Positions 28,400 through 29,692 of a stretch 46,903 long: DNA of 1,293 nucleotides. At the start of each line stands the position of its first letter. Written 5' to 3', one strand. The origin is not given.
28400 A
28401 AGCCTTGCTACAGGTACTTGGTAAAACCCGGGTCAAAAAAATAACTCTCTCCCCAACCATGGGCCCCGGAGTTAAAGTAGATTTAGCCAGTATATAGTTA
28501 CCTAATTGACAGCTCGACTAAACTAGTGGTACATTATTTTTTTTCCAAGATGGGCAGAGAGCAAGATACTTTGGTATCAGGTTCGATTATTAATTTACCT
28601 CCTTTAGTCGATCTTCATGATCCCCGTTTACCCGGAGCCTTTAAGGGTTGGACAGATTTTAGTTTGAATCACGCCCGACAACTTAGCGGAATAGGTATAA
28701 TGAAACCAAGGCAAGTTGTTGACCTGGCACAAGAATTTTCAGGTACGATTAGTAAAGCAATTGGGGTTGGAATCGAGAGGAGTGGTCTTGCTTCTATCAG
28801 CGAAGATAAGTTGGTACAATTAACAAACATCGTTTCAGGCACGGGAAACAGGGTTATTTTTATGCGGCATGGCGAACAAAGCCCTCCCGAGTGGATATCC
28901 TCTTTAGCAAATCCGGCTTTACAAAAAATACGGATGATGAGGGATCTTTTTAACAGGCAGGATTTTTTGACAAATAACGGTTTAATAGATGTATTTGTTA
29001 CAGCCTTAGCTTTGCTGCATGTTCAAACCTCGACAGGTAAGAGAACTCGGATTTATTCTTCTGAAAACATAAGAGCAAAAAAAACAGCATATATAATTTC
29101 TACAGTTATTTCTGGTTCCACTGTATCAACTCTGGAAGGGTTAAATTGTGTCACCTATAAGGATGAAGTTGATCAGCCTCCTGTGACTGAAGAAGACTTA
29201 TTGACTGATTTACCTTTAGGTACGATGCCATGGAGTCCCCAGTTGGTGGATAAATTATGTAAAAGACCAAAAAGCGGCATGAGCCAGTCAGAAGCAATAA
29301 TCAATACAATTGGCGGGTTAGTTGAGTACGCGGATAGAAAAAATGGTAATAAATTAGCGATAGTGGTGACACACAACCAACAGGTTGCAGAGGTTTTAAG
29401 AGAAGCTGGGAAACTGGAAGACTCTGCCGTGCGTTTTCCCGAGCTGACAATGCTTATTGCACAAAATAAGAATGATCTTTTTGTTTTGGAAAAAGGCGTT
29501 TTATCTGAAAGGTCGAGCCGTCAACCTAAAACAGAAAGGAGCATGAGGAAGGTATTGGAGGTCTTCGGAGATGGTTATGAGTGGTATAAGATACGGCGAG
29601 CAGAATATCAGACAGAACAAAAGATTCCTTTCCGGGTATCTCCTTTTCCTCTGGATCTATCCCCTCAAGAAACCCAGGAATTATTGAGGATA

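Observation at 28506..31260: Cargo operon: histidine-phosphatase/ATP-grasp fusion protein plus a HAD-like protein with D-x-K motif I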

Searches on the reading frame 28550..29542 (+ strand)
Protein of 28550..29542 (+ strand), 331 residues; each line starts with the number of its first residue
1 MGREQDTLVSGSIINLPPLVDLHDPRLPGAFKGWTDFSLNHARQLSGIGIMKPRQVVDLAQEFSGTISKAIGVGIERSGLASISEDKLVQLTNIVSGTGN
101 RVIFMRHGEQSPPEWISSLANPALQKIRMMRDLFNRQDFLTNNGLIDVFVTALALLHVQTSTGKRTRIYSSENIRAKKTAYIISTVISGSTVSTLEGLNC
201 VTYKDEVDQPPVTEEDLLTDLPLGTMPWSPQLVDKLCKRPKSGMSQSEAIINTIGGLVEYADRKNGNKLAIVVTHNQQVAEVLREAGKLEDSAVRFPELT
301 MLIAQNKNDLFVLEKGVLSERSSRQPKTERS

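Call 32: predict_structure(alignment_id=A2)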
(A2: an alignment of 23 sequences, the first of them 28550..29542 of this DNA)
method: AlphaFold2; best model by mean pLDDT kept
length: 331 residues; sequences in the alignment: 23
mean_pLDDT: 85.6   pTM: 0.85
mean pLDDT of the five models: 85.6, 85.1, 84.8, 80.8, 78.8
residues with pLDDT >= 90: 202; 70-90: 84; 50-70: 16; < 50: 29
segments of 3 or more residues with pLDDT < 50: 1-16, 322-331
pLDDT, mean of each block of 10 residues (from residue 1): 38 45 84 95 96 96 93 63 91 94 92 82 89 71 92 97 95 87 92 90 91 93 92 93 92 95 91 94 93 90 90 91 42 36
secondary structure, 60 per line:
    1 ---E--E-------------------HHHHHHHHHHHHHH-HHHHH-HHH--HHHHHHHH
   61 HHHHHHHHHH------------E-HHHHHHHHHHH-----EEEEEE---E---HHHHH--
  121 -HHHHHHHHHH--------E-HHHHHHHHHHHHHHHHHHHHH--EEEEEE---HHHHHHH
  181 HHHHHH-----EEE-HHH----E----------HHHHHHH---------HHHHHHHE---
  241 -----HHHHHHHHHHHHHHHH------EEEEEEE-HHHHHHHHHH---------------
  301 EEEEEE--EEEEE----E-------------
elements in order: H27-40 H42-46 H53-70 H85-95 E101-106 H114-118 H122-131 H142-162 E165-170 H174-186 E192-194 H214-220 H230-236 H246-261 E268-274 H276-285 E301-306 E309-313
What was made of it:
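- On Histidine phosphatase superfamily, branch 1 (PGAM-like): Model pLDDT 85.6 (call 32).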

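Call 36: fold_search(model_id=the predicted structure, library=pdb)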
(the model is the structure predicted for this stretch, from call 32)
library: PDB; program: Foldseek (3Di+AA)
matches with E <= 10: 446; with E <= 0.001: 125
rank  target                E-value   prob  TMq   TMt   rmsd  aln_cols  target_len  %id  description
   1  9emu_B                1.0e-06  1.00  0.38  0.54   8.2       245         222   14  RosC-8-demethyl-8-amino-FMN - Phosphate complex (released 2024-09-04)
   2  4pza_B                2.8e-06  1.00  0.38  0.54   7.2       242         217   16  The complex structure of mycobacterial glucosyl-3-phosphoglycerate phosphatase Rv2419c with inorganic phosphate (released 2014-06-11)
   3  8s6r_A                3.6e-06  1.00  0.39  0.54   8.3       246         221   15  RosC-8.demethyl-8-amino-riboflavin complex (released 2025-03-12)
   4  4pz9_B                6.6e-06  1.00  0.37  0.55   6.9       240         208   14  The native structure of mycobacterial glucosyl-3-phosphoglycerate phosphatase Rv2419c (released 2014-06-11)
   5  8s6q_A                7.3e-06  1.00  0.38  0.58   7.6       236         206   15  RosC (released 2025-03-12)
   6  5muf_A                8.2e-06  1.00  0.37  0.55   7.1       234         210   15  Crystal structure of human phosphoglycerate mutase family member 5 (PGAM5) in its enzymatically active dodecameric for (released 2017-07-12)
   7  8s7m_C                1.1e-05  1.00  0.38  0.51  14.5       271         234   14  RosC(R33A) - riboflavin complex (released 2025-03-19)
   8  8s6q_B                1.2e-05  1.00  0.38  0.60   7.9       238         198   14  RosC (released 2025-03-12)
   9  5muf_C                1.6e-05  1.00  0.37  0.55   7.1       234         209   17  Crystal structure of human phosphoglycerate mutase family member 5 (PGAM5) in its enzymatically active dodecameric for (released 2017-07-12)
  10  4qih_A                1.7e-05  1.00  0.39  0.57   6.2       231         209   16  The structure of mycobacterial glucosyl-3-phosphoglycerate phosphatase Rv2419c complexes with VO3 (released 2014-06-11)
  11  4pz9_A                1.7e-05  1.00  0.39  0.57   7.0       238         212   14  The native structure of mycobacterial glucosyl-3-phosphoglycerate phosphatase Rv2419c (released 2014-06-11)
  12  3o0t_A                1.8e-05  1.00  0.39  0.63   6.2       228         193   14  Crystal structure of human phosphoglycerate mutase family member 5 (PGAM5) in complex with phosphate (released 2010-10-06)
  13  6s2r_B                1.9e-05  1.00  0.39  0.52   7.0       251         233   15  Mycobacterial hydrolase 2 (released 2020-07-15)
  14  6s2q_B                2.1e-05  1.00  0.36  0.54   6.7       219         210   16  Mycobacterial hydrolase 1 (released 2020-07-22)
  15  6s2r_A                2.1e-05  1.00  0.37  0.50   7.5       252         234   15  Mycobacterial hydrolase 2 (released 2020-07-15)
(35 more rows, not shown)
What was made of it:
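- On Histidine phosphatase superfamily, branch 1 (PGAM-like): 125 PDB hits at E<=1e-3, with the 50 best-scoring hits listed all branch-1 members, target-normalised TM 0.43-0.63 (call 36).
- Closest known: ARAPDP. Same: HFP and RosC are among the fold hits of the N half (call 36).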

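Call 65: find_homologous_proteins(query=A5, max_evalue=0.001)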
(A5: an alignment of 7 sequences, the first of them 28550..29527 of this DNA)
Query A5 (7 sequences) (326 aa, profile of the alignment): 37 proteins with E <= 0.001 among 8000 candidates.
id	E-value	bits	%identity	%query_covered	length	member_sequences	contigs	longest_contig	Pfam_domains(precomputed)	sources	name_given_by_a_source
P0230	3.8e-158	544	76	98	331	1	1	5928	-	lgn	-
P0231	1.8e-153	528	72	98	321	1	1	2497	-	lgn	-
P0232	1.3e-152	526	77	98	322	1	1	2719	-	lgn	-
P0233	5.3e-151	520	71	98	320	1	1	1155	-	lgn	-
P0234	5.9e-150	517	74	98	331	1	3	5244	-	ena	-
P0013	2.2e-147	508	73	100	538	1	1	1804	-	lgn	-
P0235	2.3e-146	505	70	98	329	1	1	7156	-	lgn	-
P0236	6.3e-144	497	71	100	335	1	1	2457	-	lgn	-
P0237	8.6e-138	477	54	98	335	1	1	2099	-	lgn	-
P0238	1.5e-131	456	63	98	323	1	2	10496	-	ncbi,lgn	-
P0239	3.7e-126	439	54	98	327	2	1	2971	-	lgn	-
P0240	1.6e-125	437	52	98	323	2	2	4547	-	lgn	-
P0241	1.4e-123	430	55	98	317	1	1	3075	-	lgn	-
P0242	6.4e-123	428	51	100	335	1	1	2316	-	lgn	-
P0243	4.3e-122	425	51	100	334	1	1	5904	-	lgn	-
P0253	2.3e-114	400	50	98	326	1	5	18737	-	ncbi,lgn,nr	ncbi:hypothetical protein HYW41_04870 [Candidatus Daviesbacteria bacterium]|nr:hypothetical protein 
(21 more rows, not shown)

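Call 66: find_encoding_contigs(protein=P0253, flank=7000, max_places=3)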
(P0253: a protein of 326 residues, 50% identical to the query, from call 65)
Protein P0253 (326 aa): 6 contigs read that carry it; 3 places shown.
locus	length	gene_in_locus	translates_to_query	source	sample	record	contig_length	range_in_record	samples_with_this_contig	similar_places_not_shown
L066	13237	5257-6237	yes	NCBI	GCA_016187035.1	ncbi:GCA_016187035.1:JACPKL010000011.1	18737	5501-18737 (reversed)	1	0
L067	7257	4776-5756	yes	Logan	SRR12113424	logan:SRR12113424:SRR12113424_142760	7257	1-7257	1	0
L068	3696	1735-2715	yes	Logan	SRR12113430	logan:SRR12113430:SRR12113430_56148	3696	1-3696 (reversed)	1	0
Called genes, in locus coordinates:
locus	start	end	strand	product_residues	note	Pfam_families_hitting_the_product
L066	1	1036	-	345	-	?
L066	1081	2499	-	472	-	-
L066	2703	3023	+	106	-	-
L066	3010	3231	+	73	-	PF10049:DUF2283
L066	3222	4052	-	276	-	-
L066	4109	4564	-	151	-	-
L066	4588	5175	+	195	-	PF00588:SpoU_methylase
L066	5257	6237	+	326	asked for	-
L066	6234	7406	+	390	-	PF04389:Peptidase_M28, PF01546:Peptidase_M20, PF07687:M20_dimer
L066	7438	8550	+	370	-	PF01656:CbiA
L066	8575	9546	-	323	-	PF02729:OTCace_N, PF00185:OTCace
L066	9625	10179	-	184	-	PF00300:His_Phos_1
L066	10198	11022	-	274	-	PF04794:YdjC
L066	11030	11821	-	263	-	-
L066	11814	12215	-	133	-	-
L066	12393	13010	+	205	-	PF00702:Hydrolase, PF13419:HAD_2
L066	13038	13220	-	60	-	PF00486:Trans_reg_C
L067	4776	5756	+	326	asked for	-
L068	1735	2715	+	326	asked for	-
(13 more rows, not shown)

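Call 69: search_protein_families(library=ncbifam, proteins=[L066:8575-9543:-, L066:6234-7403:+, L066:7438-8547:+, L066:10198-11019:-, L066:4109-4561:-, L066:1081-2496:-, L066:3222-4049:-], max_evalue=0.00001)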
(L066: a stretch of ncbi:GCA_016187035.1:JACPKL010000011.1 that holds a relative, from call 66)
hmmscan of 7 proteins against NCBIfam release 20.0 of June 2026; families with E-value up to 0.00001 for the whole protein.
L066:8575-9543:- (322 aa): 14 families
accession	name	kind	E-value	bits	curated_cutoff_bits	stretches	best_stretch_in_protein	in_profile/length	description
TIGR00670.1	asp_carb_tr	equivalog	2.1e-83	279.9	236.95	1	16-320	1-303/304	aspartate carbamoyltransferase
NF002032.1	PRK00856.1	equivalog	8.1e-72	241.9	263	1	17-320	2-297/297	aspartate carbamoyltransferase catalytic subunit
NF008853.0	PRK11891.1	equivalog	1.2e-62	212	560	1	15-321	88-399/430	aspartate carbamoyltransferase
NF006046.0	PRK08192.1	equivalog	1.5e-60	205.2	512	1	12-321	3-318/339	aspartate carbamoyltransferase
NF010387.0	PRK13814.1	equivalog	1.7e-36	125.7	660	1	20-320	10-303/310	aspartate carbamoyltransferase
NF009916.0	PRK13376.1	equivalog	5.8e-33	114.2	800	1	12-322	4-335/525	bifunctional aspartate carbamoyltransferase catalytic subunit/aspartate carbamoyltransferase regulatory subunit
NF001986.0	PRK00779.1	subfamily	1e-30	107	306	1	15-321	5-305/307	ornithine carbamoyltransferase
TIGR00658.1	orni_carb_tr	equivalog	2.9e-27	95.6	280.85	1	16-320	1-303/304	ornithine carbamoyltransferase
NF011380.0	PRK14805.1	equivalog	2.5e-18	66.2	421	1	17-321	3-301/302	ornithine carbamoyltransferase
NF003286.0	PRK04284.1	subfamily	7.2e-15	54.9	515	1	12-292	3-284/332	ornithine carbamoyltransferase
TIGR04384.1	putr_carbamoyl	exception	1.2e-14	54.2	500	1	23-319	7-306/330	putrescine carbamoyltransferase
NF002470.0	PRK01713.1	equivalog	2.9e-11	43.4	545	1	14-292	6-285/334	ornithine carbamoyltransferase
NF009213.0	PRK12562.1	subfamily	6.2e-10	39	559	1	12-192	3-180/334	ornithine carbamoyltransferase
NF003384.0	PRK04523.1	equivalog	2.7e-09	36.6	288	0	16-85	4-69/336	N-acetylornithine carbamoyltransferase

L066:6234-7403:+ (390 aa): 34 families (the best 25 are shown)
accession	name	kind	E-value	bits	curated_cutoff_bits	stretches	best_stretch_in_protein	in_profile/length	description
TIGR01910.1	DapE-ArgE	subfamily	2.5e-25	89.5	217.6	1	29-370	2-365/373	ArgE/DapE family deacylase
NF004788.0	PRK06133.1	subfamily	9.7e-22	77.5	349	1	14-368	33-395/417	glutamate carboxypeptidase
NF006399.0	PRK08651.1-2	equivalog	1.1e-18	67.4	381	2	233-368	251-386/405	succinyl-diaminopimelate desuccinylase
TIGR01883.1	PepT-like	hypoth_equivalog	1.4e-17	63.7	274.25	1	32-367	7-344/361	peptidase T-like protein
NF009555.0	PRK13004.1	equivalog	1.9e-16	60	321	1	13-370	3-379/399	YgeY family selenium metabolism-linked hydrolase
TIGR01893.1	aa-his-dipept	subfamily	2.2e-16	59.6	343.75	1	24-310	3-308/478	beta-Ala-His dipeptidase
NF006365.0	PRK08588.1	subfamily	3.2e-15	56.3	289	1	29-375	11-369/383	succinyl-diaminopimelate desuccinylase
NF005602.0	PRK07338.1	equivalog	1.3e-14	53.7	357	1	76-368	88-381/409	hydrolase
TIGR01902.1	dapE-lys-deAc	subfamily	5.7e-14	52.1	163.1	1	30-378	2-329/340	N-acetyl-ornithine/N-acetyl-lysine deacetylase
NF006404.0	PRK08652.1-2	equivalog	5.7e-13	48.5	348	1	27-213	3-172/332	acetylornithine deacetylase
NF006400.0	PRK08651.1-3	equivalog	1.5e-12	47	374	1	231-369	249-389/410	succinyl-diaminopimelate desuccinylase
NF006596.0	PRK09133.1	subfamily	3.5e-12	45.6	349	1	56-245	78-278/474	hypothetical protein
TIGR01900.1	dapE-gram_pos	equivalog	3.6e-12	45.8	304.2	1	29-370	7-337/351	succinyl-diaminopimelate desuccinylase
NF003367.0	PRK04443.1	equivalog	1e-11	44.8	363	1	28-191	10-156/349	[LysW]-lysine hydrolase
TIGR01892.1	AcOrn-deacetyl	equivalog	2.5e-11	43.2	297.7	1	80-368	57-350/365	acetylornithine deacetylase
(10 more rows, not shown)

L066:7438-8547:+ (370 aa): 1 family
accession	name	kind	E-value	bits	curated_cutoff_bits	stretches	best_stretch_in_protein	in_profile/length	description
NF001989.1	PRK00784.1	equivalog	1.2e-06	27.6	273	0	177-209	2-34/480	cobyric acid synthase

L066:10198-11019:- (273 aa): 3 families
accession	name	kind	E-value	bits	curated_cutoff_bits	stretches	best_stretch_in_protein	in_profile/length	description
NF002559.0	PRK02134.1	equivalog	6.8e-29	101.2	227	1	2-268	2-248/249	chitin disaccharide deacetylase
TIGR03473.1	HpnK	hypoth_equivalog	8.5e-17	61.3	232.6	1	3-159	2-154/283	hopanoid biosynthesis-associated protein HpnK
NF052308.1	CarbhyDeactlThm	equivalog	4.8e-07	29.4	400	1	61-260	56-253/265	carbohydrate deacetylase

L066:4109-4561:- (150 aa): 0 families

L066:1081-2496:- (471 aa): 0 families

L066:3222-4049:- (275 aa): 0 families
